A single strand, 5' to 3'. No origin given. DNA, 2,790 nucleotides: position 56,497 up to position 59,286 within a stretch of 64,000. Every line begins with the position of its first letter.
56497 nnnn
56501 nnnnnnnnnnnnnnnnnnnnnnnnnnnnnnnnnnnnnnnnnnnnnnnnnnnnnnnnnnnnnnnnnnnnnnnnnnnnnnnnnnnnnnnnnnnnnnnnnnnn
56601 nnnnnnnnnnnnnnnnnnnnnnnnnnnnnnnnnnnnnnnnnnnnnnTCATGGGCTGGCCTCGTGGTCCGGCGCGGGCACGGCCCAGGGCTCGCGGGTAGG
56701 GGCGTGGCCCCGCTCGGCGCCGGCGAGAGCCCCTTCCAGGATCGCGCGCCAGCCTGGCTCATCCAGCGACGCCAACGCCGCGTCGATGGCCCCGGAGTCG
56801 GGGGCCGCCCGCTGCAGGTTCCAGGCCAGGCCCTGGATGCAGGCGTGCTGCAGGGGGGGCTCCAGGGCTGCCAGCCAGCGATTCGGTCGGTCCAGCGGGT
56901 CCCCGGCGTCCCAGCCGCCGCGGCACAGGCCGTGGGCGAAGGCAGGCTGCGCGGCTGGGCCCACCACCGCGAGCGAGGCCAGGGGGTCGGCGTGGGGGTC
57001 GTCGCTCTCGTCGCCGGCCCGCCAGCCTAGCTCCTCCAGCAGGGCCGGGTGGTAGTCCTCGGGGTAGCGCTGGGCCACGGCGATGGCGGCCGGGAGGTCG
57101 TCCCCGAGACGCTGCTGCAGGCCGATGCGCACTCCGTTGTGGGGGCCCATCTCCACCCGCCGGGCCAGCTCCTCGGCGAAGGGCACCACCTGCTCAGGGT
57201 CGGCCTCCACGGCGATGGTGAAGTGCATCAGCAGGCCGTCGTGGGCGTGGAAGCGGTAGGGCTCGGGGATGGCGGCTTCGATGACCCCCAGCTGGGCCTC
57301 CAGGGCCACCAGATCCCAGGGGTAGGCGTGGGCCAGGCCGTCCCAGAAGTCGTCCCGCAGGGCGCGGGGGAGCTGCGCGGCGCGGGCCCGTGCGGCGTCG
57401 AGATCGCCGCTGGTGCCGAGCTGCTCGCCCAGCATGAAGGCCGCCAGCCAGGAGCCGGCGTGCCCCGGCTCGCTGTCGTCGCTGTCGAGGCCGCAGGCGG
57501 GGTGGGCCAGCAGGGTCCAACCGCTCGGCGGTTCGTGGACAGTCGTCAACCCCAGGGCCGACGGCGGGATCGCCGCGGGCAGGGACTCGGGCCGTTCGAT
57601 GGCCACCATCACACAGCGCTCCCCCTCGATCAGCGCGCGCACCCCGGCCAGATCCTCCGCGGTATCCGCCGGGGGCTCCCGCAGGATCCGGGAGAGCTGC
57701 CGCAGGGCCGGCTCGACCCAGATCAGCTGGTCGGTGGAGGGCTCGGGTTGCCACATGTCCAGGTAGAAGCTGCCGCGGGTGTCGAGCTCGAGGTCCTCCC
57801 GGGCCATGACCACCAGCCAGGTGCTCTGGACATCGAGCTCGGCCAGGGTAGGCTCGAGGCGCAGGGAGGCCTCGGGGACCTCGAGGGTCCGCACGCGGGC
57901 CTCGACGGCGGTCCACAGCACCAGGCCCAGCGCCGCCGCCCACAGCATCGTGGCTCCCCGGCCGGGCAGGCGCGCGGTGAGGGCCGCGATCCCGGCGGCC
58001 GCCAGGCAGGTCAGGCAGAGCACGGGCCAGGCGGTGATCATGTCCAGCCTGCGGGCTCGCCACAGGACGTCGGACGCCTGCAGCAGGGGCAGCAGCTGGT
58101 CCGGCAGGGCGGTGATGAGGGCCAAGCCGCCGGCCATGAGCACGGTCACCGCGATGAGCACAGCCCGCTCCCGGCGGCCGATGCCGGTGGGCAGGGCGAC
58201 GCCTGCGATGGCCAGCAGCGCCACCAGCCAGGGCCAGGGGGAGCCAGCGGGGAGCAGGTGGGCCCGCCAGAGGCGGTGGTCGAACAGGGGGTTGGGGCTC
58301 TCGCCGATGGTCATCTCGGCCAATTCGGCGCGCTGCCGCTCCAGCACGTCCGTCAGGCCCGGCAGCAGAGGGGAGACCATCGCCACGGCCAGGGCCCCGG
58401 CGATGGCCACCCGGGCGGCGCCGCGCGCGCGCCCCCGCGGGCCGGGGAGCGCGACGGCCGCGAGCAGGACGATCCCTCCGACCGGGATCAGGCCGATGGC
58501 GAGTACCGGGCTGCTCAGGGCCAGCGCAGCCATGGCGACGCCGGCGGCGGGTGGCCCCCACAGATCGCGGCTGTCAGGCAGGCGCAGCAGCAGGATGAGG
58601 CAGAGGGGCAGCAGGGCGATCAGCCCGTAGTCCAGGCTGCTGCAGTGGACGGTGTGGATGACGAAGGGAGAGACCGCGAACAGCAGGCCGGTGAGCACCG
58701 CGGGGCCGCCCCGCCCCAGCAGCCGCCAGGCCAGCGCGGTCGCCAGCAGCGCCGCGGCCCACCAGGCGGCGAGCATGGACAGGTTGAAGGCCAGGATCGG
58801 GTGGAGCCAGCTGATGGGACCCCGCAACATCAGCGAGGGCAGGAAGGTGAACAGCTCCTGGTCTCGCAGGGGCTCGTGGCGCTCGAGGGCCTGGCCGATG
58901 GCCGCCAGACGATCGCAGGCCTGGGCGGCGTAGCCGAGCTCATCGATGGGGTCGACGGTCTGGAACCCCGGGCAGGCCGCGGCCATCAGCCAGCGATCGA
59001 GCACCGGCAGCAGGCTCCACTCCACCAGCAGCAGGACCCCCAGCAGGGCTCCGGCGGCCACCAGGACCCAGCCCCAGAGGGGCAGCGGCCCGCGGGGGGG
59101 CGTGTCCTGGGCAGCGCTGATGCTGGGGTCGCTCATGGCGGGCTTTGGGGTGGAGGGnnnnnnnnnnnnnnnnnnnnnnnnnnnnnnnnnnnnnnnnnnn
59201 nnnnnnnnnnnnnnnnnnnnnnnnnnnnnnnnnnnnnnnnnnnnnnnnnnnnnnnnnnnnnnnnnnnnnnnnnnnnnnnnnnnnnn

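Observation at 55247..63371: Three large polytopic GT-C-like membrane proteins translationally coupled to a B12-dependent radical SAM enzyme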

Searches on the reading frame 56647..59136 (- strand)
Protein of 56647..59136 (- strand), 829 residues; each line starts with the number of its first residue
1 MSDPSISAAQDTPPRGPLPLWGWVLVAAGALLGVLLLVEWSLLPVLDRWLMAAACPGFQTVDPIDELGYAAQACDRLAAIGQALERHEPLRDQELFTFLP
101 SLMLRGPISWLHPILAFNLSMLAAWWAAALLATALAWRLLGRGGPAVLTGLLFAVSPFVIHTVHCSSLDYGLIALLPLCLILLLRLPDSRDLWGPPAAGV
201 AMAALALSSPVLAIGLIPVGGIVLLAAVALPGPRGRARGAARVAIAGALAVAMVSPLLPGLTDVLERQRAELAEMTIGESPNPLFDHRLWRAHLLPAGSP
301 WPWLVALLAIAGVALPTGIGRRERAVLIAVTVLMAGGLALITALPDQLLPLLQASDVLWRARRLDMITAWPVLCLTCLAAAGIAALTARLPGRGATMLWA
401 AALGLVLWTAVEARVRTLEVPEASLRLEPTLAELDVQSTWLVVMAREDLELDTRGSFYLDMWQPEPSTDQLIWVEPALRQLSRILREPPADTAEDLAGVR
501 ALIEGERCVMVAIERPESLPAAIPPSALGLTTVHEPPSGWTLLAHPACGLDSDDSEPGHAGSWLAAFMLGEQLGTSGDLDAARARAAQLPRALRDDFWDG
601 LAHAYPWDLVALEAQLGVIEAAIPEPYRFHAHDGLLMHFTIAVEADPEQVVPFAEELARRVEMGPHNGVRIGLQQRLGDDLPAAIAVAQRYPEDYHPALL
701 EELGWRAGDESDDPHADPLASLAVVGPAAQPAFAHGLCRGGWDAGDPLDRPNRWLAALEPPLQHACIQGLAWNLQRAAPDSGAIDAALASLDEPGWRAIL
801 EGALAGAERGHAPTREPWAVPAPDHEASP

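Call 3: search_protein_families(library=pfam, proteins=[window:56647-59136:-], max_evalue=0.1)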
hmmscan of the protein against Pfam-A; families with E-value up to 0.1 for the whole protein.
window:56647-59136:- (829 aa): 0 families

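Call 4: search_protein_families(library=ncbifam, proteins=[window:56647-59136:-], max_evalue=0.1)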
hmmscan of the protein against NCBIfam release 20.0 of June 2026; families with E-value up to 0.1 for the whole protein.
window:56647-59136:- (829 aa): 0 families

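Call 11: find_homologous_proteins(query=window:56647-59136:-, max_evalue=0.001)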
Query window:56647-59136:- (829 aa): 1 proteins with E <= 0.001 among 8000 candidates.
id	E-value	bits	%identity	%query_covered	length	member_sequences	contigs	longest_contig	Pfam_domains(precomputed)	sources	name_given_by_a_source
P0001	0.0e+0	1827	100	100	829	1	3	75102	-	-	-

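Call 14: find_encoding_contigs(protein=P0001, flank=10000, max_places=3)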
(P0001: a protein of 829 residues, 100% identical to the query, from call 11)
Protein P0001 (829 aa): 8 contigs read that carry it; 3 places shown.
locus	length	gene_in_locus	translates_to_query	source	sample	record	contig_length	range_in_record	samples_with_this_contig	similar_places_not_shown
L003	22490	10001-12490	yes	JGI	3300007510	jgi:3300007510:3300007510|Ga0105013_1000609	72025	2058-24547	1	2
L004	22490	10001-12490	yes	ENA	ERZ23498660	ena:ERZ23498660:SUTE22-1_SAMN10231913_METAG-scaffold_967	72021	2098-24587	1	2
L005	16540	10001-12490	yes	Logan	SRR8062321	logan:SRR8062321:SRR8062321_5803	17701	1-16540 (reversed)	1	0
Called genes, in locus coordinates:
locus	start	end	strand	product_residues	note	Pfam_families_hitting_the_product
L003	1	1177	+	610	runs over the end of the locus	-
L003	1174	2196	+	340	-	PF04055:Radical_SAM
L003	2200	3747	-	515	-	-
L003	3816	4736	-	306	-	PF03706:LPG_synthase_TM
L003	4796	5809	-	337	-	PF00657:Lipase_GDSL (faint), PF13472:Lipase_GDSL_2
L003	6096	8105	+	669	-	-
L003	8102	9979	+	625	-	PF13231:PMT_2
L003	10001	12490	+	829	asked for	-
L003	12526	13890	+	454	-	PF02310:B12-binding, PF04055:Radical_SAM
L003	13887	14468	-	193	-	-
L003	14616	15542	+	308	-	PF00291:PALP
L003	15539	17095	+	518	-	PF17996:CE2_N, PF00657:Lipase_GDSL, PF13472:Lipase_GDSL_2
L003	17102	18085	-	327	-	-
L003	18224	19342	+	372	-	-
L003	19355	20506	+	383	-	-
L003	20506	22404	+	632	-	PF09826:Beta_propel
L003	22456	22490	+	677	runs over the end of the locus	PF11617:Cu-binding_MopE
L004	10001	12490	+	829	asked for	-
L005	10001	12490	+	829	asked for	-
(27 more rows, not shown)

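Call 16: search_solved_structures(query=window:56647-59136:-, max_evalue=10)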
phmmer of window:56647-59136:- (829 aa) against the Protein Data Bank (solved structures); distinct sequences matched with E-value up to 10: 0.

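Call 25: search_protein_families(library=pfam, proteins=[L003:1174-2196:+, L003:2200-3819:-, L003:3816-4736:-, L003:4796-5851:-, L003:2-1177:+], max_evalue=0.1)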
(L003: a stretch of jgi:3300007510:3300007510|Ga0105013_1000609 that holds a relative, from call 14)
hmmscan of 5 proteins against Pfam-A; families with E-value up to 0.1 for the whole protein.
L003:1174-2196:+ (340 aa): 1 family
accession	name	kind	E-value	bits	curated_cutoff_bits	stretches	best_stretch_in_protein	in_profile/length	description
PF04055.27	Radical_SAM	-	1.3e-22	81.2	29.5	1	39-181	6-163/166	Radical SAM superfamily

L003:2200-3819:- (539 aa): 0 families

L003:3816-4736:- (306 aa): 1 family
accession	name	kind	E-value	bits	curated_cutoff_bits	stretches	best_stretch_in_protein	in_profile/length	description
PF03706.18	LPG_synthase_TM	-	2.4e-25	90.1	33.4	1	2-291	6-302/302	Lysylphosphatidylglycerol synthase TM region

L003:4796-5851:- (351 aa): 2 families
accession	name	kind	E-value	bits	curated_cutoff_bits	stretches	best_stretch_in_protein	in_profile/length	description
PF13472.12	Lipase_GDSL_2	-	4.5e-12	47.3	32.9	1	105-325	1-177/178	GDSL-like Lipase/Acylhydrolase family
PF00657.28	Lipase_GDSL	-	1.8e-05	25.4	23.6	1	103-178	1-93/208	GDSL-like Lipase/Acylhydrolase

L003:2-1177:+ (391 aa): 0 families

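Call 26: search_protein_families(library=ncbifam, proteins=[L003:1174-2196:+, L003:2200-3819:-, L003:3816-4736:-, L003:4796-5851:-, L003:2-1177:+], max_evalue=0.1)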
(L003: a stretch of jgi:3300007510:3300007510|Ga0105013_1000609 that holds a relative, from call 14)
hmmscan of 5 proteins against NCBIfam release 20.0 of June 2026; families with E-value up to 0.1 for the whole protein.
L003:1174-2196:+ (340 aa): 74 families (the best 25 are shown)
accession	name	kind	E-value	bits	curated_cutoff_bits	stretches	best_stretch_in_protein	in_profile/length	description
TIGR03962.1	mycofact_rSAM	equivalog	3.5e-27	95.5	265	1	29-272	11-260/339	mycofactocin radical SAM maturase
TIGR02109.1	PQQ_syn_pqqE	equivalog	3.8e-25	88.6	381.35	1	27-190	4-175/358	pyrroloquinoline quinone biosynthesis protein PqqE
TIGR03961.1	rSAM_PTO1314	hypoth_equivalog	3.6e-23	82.4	306.05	1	27-268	20-259/332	PTO1314 family radical SAM protein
TIGR04545.1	rSAM_ahbD_hemeb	equivalog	7.1e-23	81.6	500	1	35-189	5-167/339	heme b synthase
TIGR04303.1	GeoRSP_rSAM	equivalog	3e-22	79.6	400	1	29-187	4-167/325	GeoRSP system radical SAM/SPASM protein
NF045574.1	sacti_mat_StsB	exception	5.2e-21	75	625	1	34-180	100-252/466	StsB family radical SAM/SPASM domain sactipeptide maturase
TIGR04250.1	SCM_rSAM_ScmE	equivalog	2.5e-20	72.7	400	1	34-180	7-161/358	SynChlorMet cassette radical SAM/SPASM protein ScmE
TIGR04051.1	rSAM_NirJ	equivalog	3e-20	72.5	515.45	1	37-189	9-168/354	heme d1 biosynthesis radical SAM protein NirJ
TIGR04403.1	rSAM_skfB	equivalog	6.1e-19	68.1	300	1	27-211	101-290/402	sporulation killing factor system radical SAM maturase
TIGR04053.2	TIGR04053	equivalog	7.9e-19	68.1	395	1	29-186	7-175/366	TIGR04053 family radical SAM/SPASM domain-containing protein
TIGR02668.1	moaA_archaeal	equivalog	3.2e-18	65.7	325.25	1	34-185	14-174/303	GTP 3',8-cyclase MoaA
NF050035.1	rSAM_WgK_link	exception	6.4e-18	64.9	650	1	28-177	7-164/367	radical SAM/SPASM peptide maturase WgkB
TIGR04347.1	pseudo_SAM_Halo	equivalog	1.7e-17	63.8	525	1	35-181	43-196/390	TIGR04347 family pseudo-SAM/SPASM protein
TIGR04546.1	rSAM_ahbC_deAc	equivalog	1.8e-17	63.3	650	1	35-188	44-204/390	12,18-didecarboxysiroheme deacetylase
TIGR02666.1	moaA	equivalog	1.3e-15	57.2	284.05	1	34-190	14-186/336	GTP 3',8-cyclase MoaA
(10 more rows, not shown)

L003:2200-3819:- (539 aa): 0 families

L003:3816-4736:- (306 aa): 1 family
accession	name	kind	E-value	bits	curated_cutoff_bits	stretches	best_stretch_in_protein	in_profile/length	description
TIGR00374.1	TIGR00374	subfamily_domain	7.6e-16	58.4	43.2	1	2-293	2-308/323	flippase-like domain-containing protein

L003:4796-5851:- (351 aa): 2 families
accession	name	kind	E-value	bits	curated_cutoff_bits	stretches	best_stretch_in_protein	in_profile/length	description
NF007819.1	PRK10528.1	equivalog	0.038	13.7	270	0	103-176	31-107/210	multifunctional acyl-CoA thioesterase I/protease I/lysophospholipase L1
NF006014.0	PRK08153.1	equivalog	0.079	11.8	510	0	228-267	131-170/370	pyridoxal phosphate-dependent aminotransferase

L003:2-1177:+ (391 aa): 0 families

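Call 40: search_protein_representatives(protein=window:56647-59136:-)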
Query: 829 residues. Proteins with E-value up to 0.001 (for the whole library): 102; up to 1e-10: 74; up to 1e-30: 8. The best 102 are listed.
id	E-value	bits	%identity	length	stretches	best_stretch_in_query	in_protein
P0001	0.0e+00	1826.9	100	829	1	1-829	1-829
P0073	1.1e-83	298.4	42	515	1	32-549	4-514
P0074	1.3e-42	162.5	37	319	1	553-803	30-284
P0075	3.1e-41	157.9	39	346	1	559-811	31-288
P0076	9.5e-39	149.7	36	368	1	558-799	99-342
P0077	2.3e-37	145.1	36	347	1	559-819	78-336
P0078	1.3e-34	136.0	36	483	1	558-798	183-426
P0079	3.6e-33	131.2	40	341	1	561-808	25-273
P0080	5.3e-30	120.7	33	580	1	13-553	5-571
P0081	2.3e-29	118.6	34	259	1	570-808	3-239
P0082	2.6e-29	118.5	39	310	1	576-805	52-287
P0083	5.4e-29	117.4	31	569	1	27-545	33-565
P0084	6.8e-29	117.1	33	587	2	551-711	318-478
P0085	2.3e-28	115.3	36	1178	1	560-805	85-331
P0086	2.6e-28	115.1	37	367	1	564-754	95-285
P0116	1.4e-17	79.6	34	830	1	12-409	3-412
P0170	9.2e-05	37.2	38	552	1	100-261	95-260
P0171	2.4e-04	35.9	34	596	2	112-245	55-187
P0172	6.0e-04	34.5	28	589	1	98-216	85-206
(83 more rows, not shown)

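Call 48: find_encoding_contigs(protein=P0080, flank=10000, max_places=2)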
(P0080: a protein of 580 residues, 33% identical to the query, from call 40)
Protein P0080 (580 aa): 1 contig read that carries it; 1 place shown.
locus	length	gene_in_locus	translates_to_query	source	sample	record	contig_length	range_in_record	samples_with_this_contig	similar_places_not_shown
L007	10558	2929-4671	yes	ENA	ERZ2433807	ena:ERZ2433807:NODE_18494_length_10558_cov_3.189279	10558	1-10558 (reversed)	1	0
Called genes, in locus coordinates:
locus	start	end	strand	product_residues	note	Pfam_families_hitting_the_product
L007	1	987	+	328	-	?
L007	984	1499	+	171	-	PF00218:IGPS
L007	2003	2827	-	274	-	-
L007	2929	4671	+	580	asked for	-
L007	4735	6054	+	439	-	-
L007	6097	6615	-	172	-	-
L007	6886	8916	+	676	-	PF13517:FG-GAP_3 (faint), PF11617:Cu-binding_MopE, PF01839:FG-GAP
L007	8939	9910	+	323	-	-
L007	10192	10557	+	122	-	?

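Call 49: find_encoding_contigs(protein=P0083, flank=10000, max_places=2)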
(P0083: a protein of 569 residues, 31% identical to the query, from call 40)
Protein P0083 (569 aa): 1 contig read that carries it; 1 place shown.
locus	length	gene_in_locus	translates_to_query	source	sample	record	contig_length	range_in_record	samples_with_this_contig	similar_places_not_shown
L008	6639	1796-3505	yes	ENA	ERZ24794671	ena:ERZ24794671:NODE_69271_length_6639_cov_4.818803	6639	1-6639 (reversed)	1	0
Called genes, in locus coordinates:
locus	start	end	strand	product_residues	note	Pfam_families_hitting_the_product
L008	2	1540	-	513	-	?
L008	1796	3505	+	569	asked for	-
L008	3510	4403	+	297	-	PF01209:Ubie_methyltran, PF01135:PCMT (weak), PF08241:Methyltransf_11, PF08242:Methyltransf_12, PF13649:Methyltransf_25, PF13847:Methyltransf_31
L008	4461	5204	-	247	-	PF01925:TauE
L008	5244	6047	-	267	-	PF13505:OMP_b-brl (faint)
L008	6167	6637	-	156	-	?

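Call 55: find_related_loci(query=A4, collection=genome_contigs, flank=10000)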
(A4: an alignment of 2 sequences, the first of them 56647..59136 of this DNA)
Query A4 (829 aa) in genome_contigs; peptide patterns used: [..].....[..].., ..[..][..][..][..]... (x = any residue, [..] = any of these).
46 stretches matched a pattern, but none encodes a relative of the query by tblastn (E <= 1e-3).
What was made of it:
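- Tried and rejected: With the gene 3 + paralogue alignment it found nothing in GTDB genomes (call 55).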

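Call 67: find_encoding_contigs(protein=P0116, flank=10000, max_places=2)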
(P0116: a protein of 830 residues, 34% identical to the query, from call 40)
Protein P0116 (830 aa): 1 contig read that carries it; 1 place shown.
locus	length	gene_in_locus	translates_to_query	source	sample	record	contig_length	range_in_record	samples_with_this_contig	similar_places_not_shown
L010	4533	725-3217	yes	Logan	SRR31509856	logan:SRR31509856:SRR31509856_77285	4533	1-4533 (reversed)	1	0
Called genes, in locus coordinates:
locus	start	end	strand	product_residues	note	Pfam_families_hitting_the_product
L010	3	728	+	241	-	?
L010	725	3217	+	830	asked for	-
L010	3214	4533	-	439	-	?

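Call 84: find_encoding_contigs(protein=P0074, flank=8000, max_places=2)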
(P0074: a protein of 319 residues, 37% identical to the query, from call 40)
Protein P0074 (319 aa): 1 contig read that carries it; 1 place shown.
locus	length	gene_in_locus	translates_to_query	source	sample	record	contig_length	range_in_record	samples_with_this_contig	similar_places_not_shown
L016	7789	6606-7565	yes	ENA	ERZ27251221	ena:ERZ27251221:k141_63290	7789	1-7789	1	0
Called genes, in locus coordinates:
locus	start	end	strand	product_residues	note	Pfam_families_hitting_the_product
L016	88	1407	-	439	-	PF01966:HD (weak), PF19276:HD_assoc_2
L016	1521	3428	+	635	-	PF02574:S-methyl_trans, PF02219:MTHFR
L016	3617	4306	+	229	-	-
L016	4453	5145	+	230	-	-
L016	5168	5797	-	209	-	PF00149:Metallophos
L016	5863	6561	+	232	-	PF04256:DUF434, PF18481:DUF5616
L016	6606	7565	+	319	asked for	-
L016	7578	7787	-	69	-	?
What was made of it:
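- Tried and rejected: It was uninformative (call 84).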

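Call 86: search_protein_families(library=pfam, proteins=[L007:4735-6054:+], max_evalue=0.05)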
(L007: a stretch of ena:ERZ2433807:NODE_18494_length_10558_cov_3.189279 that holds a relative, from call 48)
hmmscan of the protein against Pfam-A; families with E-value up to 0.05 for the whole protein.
L007:4735-6054:+ (439 aa): 2 families
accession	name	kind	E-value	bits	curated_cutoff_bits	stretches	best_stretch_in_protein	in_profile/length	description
PF02369.22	Big_1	-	0.0054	17.2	34.9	0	285-315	20-50/93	Bacterial Ig-like domain (group 1)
PF24841.1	DUF7719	-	0.029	14.5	25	0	408-426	32-50/69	Domain of unknown function (DUF7719)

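Call 105: search_protein_families(library=pfam, proteins=[P0116, P0171, P0172, P0170, P0084, P0085, P0078, L008:3510-4403:+], max_evalue=0.01)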
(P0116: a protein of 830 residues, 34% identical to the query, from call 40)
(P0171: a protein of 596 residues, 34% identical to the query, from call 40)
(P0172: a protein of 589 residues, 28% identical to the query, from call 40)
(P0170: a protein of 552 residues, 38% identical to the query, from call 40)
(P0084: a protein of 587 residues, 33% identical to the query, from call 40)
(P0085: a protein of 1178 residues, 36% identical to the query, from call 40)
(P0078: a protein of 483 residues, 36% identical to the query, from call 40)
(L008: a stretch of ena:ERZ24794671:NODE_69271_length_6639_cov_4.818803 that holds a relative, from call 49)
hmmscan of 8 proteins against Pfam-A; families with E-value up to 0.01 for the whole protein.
P0116 (830 aa): 2 families
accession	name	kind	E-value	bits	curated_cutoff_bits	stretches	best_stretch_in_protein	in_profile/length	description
PF13649.12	Methyltransf_25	-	0.0091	17.1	27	0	633-708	3-73/97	Methyltransferase domain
PF08241.18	Methyltransf_11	-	0.0097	17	21.2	0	633-731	2-92/95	Methyltransferase domain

P0171 (596 aa): 1 family
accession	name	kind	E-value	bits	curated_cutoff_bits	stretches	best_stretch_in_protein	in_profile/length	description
PF13231.12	PMT_2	-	0.00015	22.4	26.1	1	46-159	10-122/160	Dolichyl-phosphate-mannose-protein mannosyltransferase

P0172 (589 aa): 0 families

P0170 (552 aa): 0 families

P0084 (587 aa): 0 families

P0085 (1178 aa): 1 family
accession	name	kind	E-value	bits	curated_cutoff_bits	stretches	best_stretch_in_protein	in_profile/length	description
PF11617.13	Cu-binding_MopE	-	5e-129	420.5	27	14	386-415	1-30/30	Putative metal-binding motif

P0078 (483 aa): 0 families

L008:3510-4403:+ (297 aa): 16 families
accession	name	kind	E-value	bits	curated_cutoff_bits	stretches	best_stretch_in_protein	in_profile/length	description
PF13847.12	Methyltransf_31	-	1.2e-15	57.8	27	1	133-258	2-114/145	Methyltransferase domain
PF13649.12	Methyltransf_25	-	2.7e-12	47.7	27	1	140-219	3-81/97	Methyltransferase domain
PF01209.24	Ubie_methyltran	-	4.5e-12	46.3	20.1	1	111-254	25-156/233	ubiE/COQ5 methyltransferase family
PF08241.18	Methyltransf_11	-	3e-10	41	21.2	1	140-249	2-95/95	Methyltransferase domain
PF08242.18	Methyltransf_12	-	8.9e-09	36.4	30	1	140-245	2-96/98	Methyltransferase domain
PF01135.25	PCMT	-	7.8e-07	29.5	20.3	1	126-191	65-130/210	Protein-L-isoaspartate(D-aspartate) O-methyltransferase (PCMT)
PF02353.26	CMAS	-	4.4e-05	23.4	27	1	126-249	54-164/273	Mycolic acid cyclopropane synthetase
PF01728.25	FtsJ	-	5.2e-05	23.7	24.1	1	128-179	14-62/181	FtsJ-like methyltransferase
PF13489.12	Methyltransf_23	-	0.00017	21.8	27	1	139-257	27-124/164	Methyltransferase domain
PF08704.16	GCD14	-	0.00019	21.6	26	1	126-181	32-87/247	tRNA methyltransferase complex GCD14 subunit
PF13679.12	Methyltransf_32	-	0.00047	20.6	27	1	134-188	25-83/143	Methyltransferase domain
PF02475.24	TRM5-TYW2_MTfase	-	0.0011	19.4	28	1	133-181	35-82/164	TRM5/TYW2 methyltransferase domain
PF05175.20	MTS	-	0.0011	19.1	23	1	130-206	27-101/170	Methyltransferase small domain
PF08003.17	Methyltransf_9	-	0.0012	18.3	23.8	1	125-176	106-153/315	Protein of unknown function (DUF1698)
PF01269.23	Fibrillarin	-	0.0028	17.3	27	1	127-183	64-120/227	Fibrillarin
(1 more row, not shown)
